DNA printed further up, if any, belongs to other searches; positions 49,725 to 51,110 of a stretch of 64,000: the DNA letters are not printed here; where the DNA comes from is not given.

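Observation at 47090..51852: FabH-like KAS III, SDR, methyltransferase, ACP, unknown protein and polysaccharide deacetylase: a candidate acyl-decoration pathway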

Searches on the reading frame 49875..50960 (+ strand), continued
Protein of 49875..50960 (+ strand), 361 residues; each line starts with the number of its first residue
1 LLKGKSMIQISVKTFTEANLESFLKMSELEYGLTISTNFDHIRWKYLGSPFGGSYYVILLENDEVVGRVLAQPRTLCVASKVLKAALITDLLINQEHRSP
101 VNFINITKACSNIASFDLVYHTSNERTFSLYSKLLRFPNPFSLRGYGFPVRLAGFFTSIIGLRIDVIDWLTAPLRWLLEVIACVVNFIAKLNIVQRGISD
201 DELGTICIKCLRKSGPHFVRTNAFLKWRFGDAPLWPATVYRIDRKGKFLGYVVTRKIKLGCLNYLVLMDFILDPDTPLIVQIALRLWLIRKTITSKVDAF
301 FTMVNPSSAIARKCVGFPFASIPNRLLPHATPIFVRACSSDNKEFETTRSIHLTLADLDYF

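Call 19: predict_structure(alignment_id=A1)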
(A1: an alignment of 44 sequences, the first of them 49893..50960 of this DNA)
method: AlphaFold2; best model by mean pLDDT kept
length: 355 residues; sequences in the alignment: 44
mean_pLDDT: 94.5   pTM: 0.91
mean pLDDT of the five models: 94.5, 94.2, 94.0, 93.9, 93.3
residues with pLDDT >= 90: 310; 70-90: 45; 50-70: 0; < 50: 0
segments of 3 or more residues with pLDDT < 50: none
pLDDT, mean of each block of 10 residues (from residue 1): 95 93 85 93 97 94 97 96 93 93 95 91 90 96 93 90 94 97 97 97 96 98 92 97 98 93 98 97 98 97 96 93 92 95 97 85
secondary structure, 60 per line:
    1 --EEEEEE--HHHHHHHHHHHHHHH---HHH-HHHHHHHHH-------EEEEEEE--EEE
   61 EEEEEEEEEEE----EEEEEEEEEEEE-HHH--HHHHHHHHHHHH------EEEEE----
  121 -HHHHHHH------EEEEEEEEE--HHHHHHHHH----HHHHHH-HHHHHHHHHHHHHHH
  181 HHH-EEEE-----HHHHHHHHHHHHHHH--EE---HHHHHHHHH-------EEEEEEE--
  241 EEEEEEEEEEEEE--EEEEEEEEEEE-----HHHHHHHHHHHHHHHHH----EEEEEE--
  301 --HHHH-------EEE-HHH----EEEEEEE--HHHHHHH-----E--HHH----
elements in order: E3-8 H11-25 H33-41 E49-55 E58-71 E76-87 H94-105 E112-116 H122-128 E135-143 H146-154 H159-164 H166-183 E185-188 H194-208 H216-224 E232-238 E241-253 E256-266 H272-288 E293-298 H303-306 E314-316 E325-331 H334-340
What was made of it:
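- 49893..50960 (+): Protein X, 355 aa. A tandem-GNAT protein from a family with no name. Proposed acyl-ACP:amino-sugar N-acyltransferase. Model pLDDT 94.5, pTM 0.91 (call 19).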

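Call 26: fold_search(model_id=the predicted structure, library=pdb)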
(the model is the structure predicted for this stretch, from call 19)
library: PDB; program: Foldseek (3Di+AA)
matches with E <= 10: 1085; with E <= 0.001: 368
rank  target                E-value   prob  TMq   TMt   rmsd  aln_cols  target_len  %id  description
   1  1nmt_A                1.7e-13  1.00  0.54  0.50   7.1       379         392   13  N-MYRISTOYL TRANSFERASE FROM CANDIDA ALBICANS AT 2.45 A (released 1999-01-13)
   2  1nmt_C                3.4e-13  1.00  0.55  0.51   6.8       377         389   14  N-MYRISTOYL TRANSFERASE FROM CANDIDA ALBICANS AT 2.45 A (released 1999-01-13)
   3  1iyl_A                3.4e-13  1.00  0.54  0.51   6.9       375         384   15  Crystal Structure of Candida albicans N-myristoyltransferase with Non-peptidic Inhibitor (released 2002-12-30)
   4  4cax                  4.5e-13  1.00  0.55  0.51   6.9       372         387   13  Crystal structure of Aspergillus fumigatus N-myristoyl transferase in complex with myristoyl CoA and a pyrazole sulphona (released 2014-09-17)
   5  4uwi                  5.7e-13  1.00  0.54  0.50   7.5       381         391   13  Crystal structure of Aspergillus fumigatus N-myristoyl transferase in complex with myristoyl CoA and a pyrazole sulphona (released 2014-12-03)
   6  1iyl_C                6.8e-13  1.00  0.55  0.52   8.1       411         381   14  Crystal Structure of Candida albicans N-myristoyltransferase with Non-peptidic Inhibitor (released 2002-12-30)
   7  4cav                  1.2e-12  1.00  0.53  0.48   7.6       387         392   13  Crystal structure of Aspergillus fumigatus N-myristoyl transferase in complex with myristoyl CoA and a benzofuran ligand (released 2014-09-17)
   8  2nmt                  1.4e-12  1.00  0.57  0.50   7.8       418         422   14  MYRISTOYL-COA:PROTEIN N-MYRISTOYLTRANSFERASE BOUND TO MYRISTOYL-COA AND PEPTIDE ANALOGS (released 1999-01-06)
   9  4qbj                  1.5e-12  1.00  0.54  0.50   6.7       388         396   12  Crystal structure of N-myristoyl transferase from Aspergillus fumigatus complexed with a synthetic inhibitor (released 2015-04-01)
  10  2p6f_F                1.5e-12  1.00  0.54  0.46   8.2       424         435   14  Crystal structures of Saccharomyces cerevisiae N-myristoyltransferase with bound myristoyl-CoA and inhibitors (released 2007-06-12)
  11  5mu6_B                2.0e-12  1.00  0.55  0.52   6.5       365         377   11  Human N-myristoyltransferase (NMT1) with Myristoyl-CoA and IMP-1088 inhibitor bound (released 2018-02-14)
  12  6skj_A                2.0e-12  1.00  0.55  0.51   7.2       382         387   10  DeltaC2 C-terminal truncation of HsNMT1 in complex with MyrCoA and GNCFSKPR substrates (released 2020-03-18)
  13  5o9s_B                2.3e-12  1.00  0.53  0.50   7.1       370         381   10  HsNMT1 in complex with CoA and Myristoylated-GKSNSKLK octapeptide (released 2018-06-27)
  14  6ehj_B                2.4e-12  1.00  0.54  0.52   7.1       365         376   10  Human N-myristoyltransferase (NMT1) with Myristoyl-CoA and peptide bound (released 2019-03-27)
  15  6fz2_A                2.4e-12  1.00  0.54  0.52   6.8       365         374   10  Human N-myristoyltransferase (NMT1) with Myristoyl-CoA and inhibitor bound (released 2019-03-27)
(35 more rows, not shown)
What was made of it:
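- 49893..50960 (+): Foldseek: NMT 1.7e-13 (call 26).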

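Call 28: find_related_loci(query=A1, collection=genome_contigs, flank=10000)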
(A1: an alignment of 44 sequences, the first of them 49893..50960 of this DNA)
Query A1 (355 aa) in genome_contigs; peptide patterns used: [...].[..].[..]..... (x = any residue, [..] = any of these).
20 stretches matched a pattern; 8 encode a relative of the query (tblastn E <= 1e-3); 8 distinct loci.
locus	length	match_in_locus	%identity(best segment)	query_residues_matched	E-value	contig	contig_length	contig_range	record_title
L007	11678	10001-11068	68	1-355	8e-168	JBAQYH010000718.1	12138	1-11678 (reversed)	MAG: Methylobacter sp. isolate MFD12011_ilm_asm_bin36 k127_40314, whole genome shotgun sequence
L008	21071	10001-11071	57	1-355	3e-138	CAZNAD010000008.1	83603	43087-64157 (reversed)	MAG TPA_asm: uncultured Gallionellaceae bacterium isolate SRP302447_co1_355 genome assembly, contig: NODE_962_length_836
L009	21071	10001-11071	34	1-355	9e-59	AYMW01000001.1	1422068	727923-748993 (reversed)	Betaproteobacteria bacterium MOLA814 MOLA814_Contig1, whole genome shotgun sequence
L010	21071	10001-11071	34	1-355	1e-58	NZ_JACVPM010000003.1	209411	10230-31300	Polynucleobacter sp. MG-27-Goln-C1 2642433665, whole genome shotgun sequence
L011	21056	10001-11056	31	4-355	5e-52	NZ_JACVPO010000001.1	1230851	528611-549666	Polynucleobacter hallstattensis strain MWH-Hall10 NODE3-NODE1-NODE3_length_1231531_cov_135, whole genome shotgun sequenc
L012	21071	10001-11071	32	1-355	1e-49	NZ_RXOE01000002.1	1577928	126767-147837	Variovorax gossypii strain DSM 100435 2, whole genome shotgun sequence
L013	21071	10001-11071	31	1-355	3e-49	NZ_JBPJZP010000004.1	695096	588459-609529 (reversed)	Variovorax sp. GB4P3 NODE_4_length_695096_cov_82.014337, whole genome shotgun sequence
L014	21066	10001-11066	37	3-355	2e-68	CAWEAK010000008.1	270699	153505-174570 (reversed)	MAG: uncultured Spirochaetota bacterium isolate MFD01476.bin.2.50 genome assembly, contig: contig_41637, whole genome sh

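Call 37: list_cluster_members(proteins=[P0001, P0116])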
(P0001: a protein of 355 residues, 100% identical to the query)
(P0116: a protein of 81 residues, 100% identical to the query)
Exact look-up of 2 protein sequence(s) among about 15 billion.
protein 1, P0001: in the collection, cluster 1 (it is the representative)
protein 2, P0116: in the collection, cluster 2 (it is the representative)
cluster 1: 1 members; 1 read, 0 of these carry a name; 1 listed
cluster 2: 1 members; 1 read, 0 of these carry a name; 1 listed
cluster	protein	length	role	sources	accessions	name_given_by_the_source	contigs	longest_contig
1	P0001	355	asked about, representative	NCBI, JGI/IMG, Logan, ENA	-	-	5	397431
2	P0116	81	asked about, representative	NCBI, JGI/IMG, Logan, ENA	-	-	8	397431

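Call 55: search_protein_representatives(alignment_id=A1)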
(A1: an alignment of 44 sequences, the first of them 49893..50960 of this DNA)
Query: 44 sequences, 356 profile positions. Proteins with E-value up to 0.001 (for the whole library): 4551; up to 1e-10: 788; up to 1e-30: 140. The best 150 are listed.
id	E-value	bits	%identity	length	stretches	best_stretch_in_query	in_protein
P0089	6.4e-136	469.6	-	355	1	1-356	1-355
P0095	1.2e-133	462.1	-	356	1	1-356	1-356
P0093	2.2e-132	458.0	-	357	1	1-356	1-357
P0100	1.4e-129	448.8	-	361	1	2-356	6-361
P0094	2.7e-127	441.2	-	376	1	3-356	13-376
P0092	5.4e-127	440.2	-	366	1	2-355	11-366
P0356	8.4e-121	419.8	-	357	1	1-356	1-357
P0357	1.4e-120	419.1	-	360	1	2-356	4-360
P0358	2.3e-118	411.9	-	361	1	3-356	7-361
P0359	2.9e-115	401.6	-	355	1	7-356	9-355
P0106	1.1e-112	393.2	-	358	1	1-356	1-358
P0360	8.6e-109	380.3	-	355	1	1-356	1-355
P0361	2.1e-108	379.1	-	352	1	4-356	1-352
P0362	1.3e-105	369.9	-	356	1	2-356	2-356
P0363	3.7e-103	361.8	-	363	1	3-356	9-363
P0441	3.4e-48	181.0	-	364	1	1-356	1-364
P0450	5.9e-44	167.1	-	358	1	7-356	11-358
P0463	2.6e-40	155.1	-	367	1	1-356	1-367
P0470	2.5e-38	148.6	-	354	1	8-356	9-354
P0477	4.9e-36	141.0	-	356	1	5-356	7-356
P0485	9.9e-32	126.9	-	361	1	4-354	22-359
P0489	2.7e-30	122.2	-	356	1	4-356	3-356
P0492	8.0e-30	120.6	-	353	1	2-354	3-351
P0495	5.1e-28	114.7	-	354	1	2-356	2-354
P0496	8.0e-28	114.0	-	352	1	2-354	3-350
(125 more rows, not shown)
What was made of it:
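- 49893..50960 (+): 140 clusters at E<1e-30 (call 55).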

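Call 56: search_protein_families(library=pfam, proteins=[P0441, P0450, P0463, P0470, P0477, P0485, P0489, P0492, P0495, P0496], max_evalue=0.01)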
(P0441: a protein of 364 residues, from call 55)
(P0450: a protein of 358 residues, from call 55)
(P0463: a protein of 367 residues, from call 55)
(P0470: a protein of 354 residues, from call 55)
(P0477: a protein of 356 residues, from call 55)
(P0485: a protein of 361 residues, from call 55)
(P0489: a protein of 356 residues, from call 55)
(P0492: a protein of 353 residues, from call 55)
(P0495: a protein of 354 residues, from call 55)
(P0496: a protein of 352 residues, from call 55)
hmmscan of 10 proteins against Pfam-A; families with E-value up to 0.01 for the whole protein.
P0441 (364 aa): 0 families

P0450 (358 aa): 0 families

P0463 (367 aa): 0 families

P0470 (354 aa): 0 families

P0477 (356 aa): 0 families

P0485 (361 aa): 0 families

P0489 (356 aa): 0 families

P0492 (353 aa): 0 families

P0495 (354 aa): 0 families

P0496 (352 aa): 0 families
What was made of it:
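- Tried and rejected: Pfam scans of ten remote X relatives gave no family (call 56).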

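Call 58: find_encoding_contigs(protein=P0489, flank=8000, max_places=1)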
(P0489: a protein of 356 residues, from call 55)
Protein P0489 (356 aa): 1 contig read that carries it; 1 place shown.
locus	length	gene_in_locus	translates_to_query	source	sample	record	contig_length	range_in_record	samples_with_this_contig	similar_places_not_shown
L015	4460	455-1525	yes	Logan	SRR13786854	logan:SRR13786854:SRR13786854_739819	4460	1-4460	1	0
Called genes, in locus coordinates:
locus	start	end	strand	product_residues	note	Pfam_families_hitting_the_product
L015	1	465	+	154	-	?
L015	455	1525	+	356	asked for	-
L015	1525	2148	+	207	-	PF01648:ACPS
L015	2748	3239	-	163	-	-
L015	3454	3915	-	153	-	-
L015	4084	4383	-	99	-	-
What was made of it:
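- A remote family member is followed by a phosphopantetheinyl transferase (call 58).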

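Call 59: find_encoding_contigs(protein=P0098, flank=8000, max_places=1)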
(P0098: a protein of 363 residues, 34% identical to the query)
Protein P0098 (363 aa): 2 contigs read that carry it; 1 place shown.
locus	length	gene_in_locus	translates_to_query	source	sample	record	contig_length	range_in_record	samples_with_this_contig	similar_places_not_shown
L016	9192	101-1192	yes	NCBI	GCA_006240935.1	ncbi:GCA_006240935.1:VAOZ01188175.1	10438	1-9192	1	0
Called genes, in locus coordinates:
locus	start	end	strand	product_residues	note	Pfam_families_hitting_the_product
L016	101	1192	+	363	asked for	-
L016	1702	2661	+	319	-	PF00535:Glycos_transf_2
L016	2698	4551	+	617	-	PF13231:PMT_2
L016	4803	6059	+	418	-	PF01610:DDE_Tnp_ISL3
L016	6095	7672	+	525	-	-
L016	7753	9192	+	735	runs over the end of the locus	PF07470:Glyco_hydro_88 (faint), PF25840:Ulvan_lyase_N (faint)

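Call 60: find_encoding_contigs(protein=P0441, flank=9000, max_places=1)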
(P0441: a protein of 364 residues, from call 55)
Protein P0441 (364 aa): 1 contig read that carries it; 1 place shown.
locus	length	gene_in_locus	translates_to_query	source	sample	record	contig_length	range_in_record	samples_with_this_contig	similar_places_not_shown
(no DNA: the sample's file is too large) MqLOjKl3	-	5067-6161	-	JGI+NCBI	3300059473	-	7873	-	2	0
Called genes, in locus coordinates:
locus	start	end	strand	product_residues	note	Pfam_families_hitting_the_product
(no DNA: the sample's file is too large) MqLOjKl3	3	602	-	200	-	?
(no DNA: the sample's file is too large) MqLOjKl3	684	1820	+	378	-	PF00070:Pyr_redox (faint), PF01266:DAO (weak), PF12831:FAD_oxidored (faint), PF13450:NAD_binding_8, PF01593:Amino_oxidase (weak), PF03275:GLF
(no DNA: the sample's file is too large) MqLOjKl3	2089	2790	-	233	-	PF08241:Methyltransf_11, PF08242:Methyltransf_12 (weak), PF13649:Methyltransf_25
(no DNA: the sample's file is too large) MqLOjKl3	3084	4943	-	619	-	-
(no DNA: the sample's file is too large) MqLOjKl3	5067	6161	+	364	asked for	-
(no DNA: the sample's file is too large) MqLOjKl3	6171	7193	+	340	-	PF08545:ACP_syn_III, PF08541:ACP_syn_III_C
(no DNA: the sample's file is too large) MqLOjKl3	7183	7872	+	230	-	?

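Call 61: find_encoding_contigs(protein=P0463, flank=9000, max_places=1)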
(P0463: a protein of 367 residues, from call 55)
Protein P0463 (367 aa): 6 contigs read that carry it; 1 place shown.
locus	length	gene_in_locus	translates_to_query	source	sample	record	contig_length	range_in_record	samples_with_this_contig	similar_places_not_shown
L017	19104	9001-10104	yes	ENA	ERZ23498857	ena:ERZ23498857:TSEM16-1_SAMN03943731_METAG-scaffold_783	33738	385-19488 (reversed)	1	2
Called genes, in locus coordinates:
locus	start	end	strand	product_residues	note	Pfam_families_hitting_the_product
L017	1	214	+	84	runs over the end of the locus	-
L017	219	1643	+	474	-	PF00501:AMP-binding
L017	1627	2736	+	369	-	PF04443:LuxE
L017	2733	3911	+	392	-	PF05893:LuxC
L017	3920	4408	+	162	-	PF07977:FabA, PF22818:ApeI-like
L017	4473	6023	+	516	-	PF00732:GMC_oxred_N, PF05199:GMC_oxred_C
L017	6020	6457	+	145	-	-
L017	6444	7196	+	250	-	PF00106:adh_short, PF08659:KR, PF13561:adh_short_C2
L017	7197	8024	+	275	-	PF00456:Transketolase_N, PF00676:E1_dh (weak), PF13292:DXP_synthase_N (weak)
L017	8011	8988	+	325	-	PF02779:Transket_pyr, PF02780:Transketolase_C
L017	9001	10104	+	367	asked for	-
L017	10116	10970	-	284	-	PF01522:Polysacc_deac_1, PF11959:DUF3473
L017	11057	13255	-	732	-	PF13692:Glyco_trans_1_4 (weak), PF00535:Glycos_transf_2, PF13641:Glyco_tranf_2_3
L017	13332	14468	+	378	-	PF02350:Epimerase_2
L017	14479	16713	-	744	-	PF00535:Glycos_transf_2, PF13641:Glyco_tranf_2_3, PF13692:Glyco_trans_1_4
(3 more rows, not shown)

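Call 77: find_encoding_contigs(protein=P0047, flank=10000, max_places=1)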
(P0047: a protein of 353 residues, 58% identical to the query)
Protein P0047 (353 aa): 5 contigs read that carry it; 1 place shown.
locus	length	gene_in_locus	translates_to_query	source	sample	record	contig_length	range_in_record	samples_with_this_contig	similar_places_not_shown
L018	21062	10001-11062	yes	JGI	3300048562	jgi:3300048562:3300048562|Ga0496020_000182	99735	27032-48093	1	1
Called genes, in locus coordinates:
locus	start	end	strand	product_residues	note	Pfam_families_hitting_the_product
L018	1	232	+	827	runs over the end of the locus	-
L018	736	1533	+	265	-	PF13489:Methyltransf_23, PF08241:Methyltransf_11, PF08242:Methyltransf_12 (weak), PF13649:Methyltransf_25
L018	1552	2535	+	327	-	PF01073:3Beta_HSD, PF01370:Epimerase, PF02719:Polysacc_synt_2, PF04321:RmlD_sub_bind, PF05368:NmrA, PF07993:NAD_binding_4, PF13460:NAD_binding_10, PF16363:GDP_Man_Dehyd, +1 more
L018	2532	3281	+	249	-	PF00483:NTP_transferase, PF12804:NTP_transf_3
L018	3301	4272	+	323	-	PF01073:3Beta_HSD, PF01370:Epimerase, PF04321:RmlD_sub_bind (weak), PF07993:NAD_binding_4 (faint), PF16363:GDP_Man_Dehyd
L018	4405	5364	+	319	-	PF00535:Glycos_transf_2, PF13506:Glyco_transf_21 (faint)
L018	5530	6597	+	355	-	PF00535:Glycos_transf_2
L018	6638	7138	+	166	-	PF00892:EamA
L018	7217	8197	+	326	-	PF00195:Chal_sti_synt_N (faint), PF08545:ACP_syn_III, PF08541:ACP_syn_III_C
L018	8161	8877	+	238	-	PF00106:adh_short, PF01370:Epimerase (weak), PF08659:KR, PF13561:adh_short_C2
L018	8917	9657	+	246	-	PF06325:PrmA, PF05175:MTS, PF13489:Methyltransf_23 (faint), PF13847:Methyltransf_31 (faint), PF13649:Methyltransf_25 (weak)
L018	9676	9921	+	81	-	-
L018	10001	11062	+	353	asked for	-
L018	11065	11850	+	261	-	PF02585:PIG-L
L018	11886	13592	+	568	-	PF13231:PMT_2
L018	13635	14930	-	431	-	PF00534:Glycos_transf_1, PF13692:Glyco_trans_1_4 (weak)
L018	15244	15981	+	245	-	PF13485:Peptidase_MA_2 (weak), PF07607:DUF1570 (faint)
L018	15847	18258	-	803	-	PF13229:Beta_helix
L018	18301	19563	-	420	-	PF01408:GFO_IDH_MocA, PF02894:GFO_IDH_MocA_C (weak), PF22725:GFO_IDH_MocA_C3 (weak)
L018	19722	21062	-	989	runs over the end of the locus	PF19543:GH123_N, PF22680:Glyco_hydro_123_N_2 (faint)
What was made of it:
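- L018 carries GT2-EamA-KAS III-SDR-MTase-ACP-X-PIG-L-GT-C as one string (call 77). In L018 all of these form one uninterrupted string (call 77).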

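Call 78: find_encoding_contigs(protein=P0083, flank=10000, max_places=1)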
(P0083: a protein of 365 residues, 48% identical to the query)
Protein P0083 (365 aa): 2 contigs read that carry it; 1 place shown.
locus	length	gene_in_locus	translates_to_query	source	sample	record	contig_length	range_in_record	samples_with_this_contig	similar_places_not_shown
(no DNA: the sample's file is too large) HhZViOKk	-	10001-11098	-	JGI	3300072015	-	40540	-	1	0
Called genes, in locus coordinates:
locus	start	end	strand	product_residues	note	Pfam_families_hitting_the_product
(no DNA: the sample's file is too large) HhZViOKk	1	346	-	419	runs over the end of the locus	-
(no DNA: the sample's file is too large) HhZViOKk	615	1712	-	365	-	PF13439:Glyco_transf_4, PF13579:Glyco_trans_4_4 (weak), PF20706:GT4-conflict, PF00534:Glycos_transf_1, PF13692:Glyco_trans_1_4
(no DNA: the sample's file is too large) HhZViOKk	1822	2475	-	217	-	PF13578:Methyltransf_24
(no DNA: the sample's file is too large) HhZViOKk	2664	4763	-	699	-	PF00534:Glycos_transf_1, PF13692:Glyco_trans_1_4, PF01209:Ubie_methyltran, PF13489:Methyltransf_23, PF08241:Methyltransf_11, PF08242:Methyltransf_12, PF13649:Methyltransf_25, PF13847:Methyltransf_31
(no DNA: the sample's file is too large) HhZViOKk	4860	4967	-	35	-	-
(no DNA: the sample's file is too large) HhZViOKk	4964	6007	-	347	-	PF00953:Glycos_transf_4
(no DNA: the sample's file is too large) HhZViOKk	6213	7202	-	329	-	PF00535:Glycos_transf_2, PF13641:Glyco_tranf_2_3 (weak)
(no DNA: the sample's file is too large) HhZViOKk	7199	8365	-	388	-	-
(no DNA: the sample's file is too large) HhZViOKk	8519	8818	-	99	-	PF05199:GMC_oxred_C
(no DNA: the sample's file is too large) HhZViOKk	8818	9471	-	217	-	-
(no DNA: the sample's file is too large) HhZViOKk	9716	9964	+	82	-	-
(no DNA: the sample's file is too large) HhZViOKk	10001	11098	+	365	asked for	-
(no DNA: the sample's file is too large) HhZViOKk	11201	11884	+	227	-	PF13489:Methyltransf_23, PF08241:Methyltransf_11, PF08242:Methyltransf_12, PF13649:Methyltransf_25, PF13847:Methyltransf_31 (weak)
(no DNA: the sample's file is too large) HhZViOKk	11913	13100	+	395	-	PF01154:HMG_CoA_synt_N, PF08540:HMG_CoA_synt_C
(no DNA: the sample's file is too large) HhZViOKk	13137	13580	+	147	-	PF01575:MaoC_dehydratas, PF13452:FAS1_DH_region (faint)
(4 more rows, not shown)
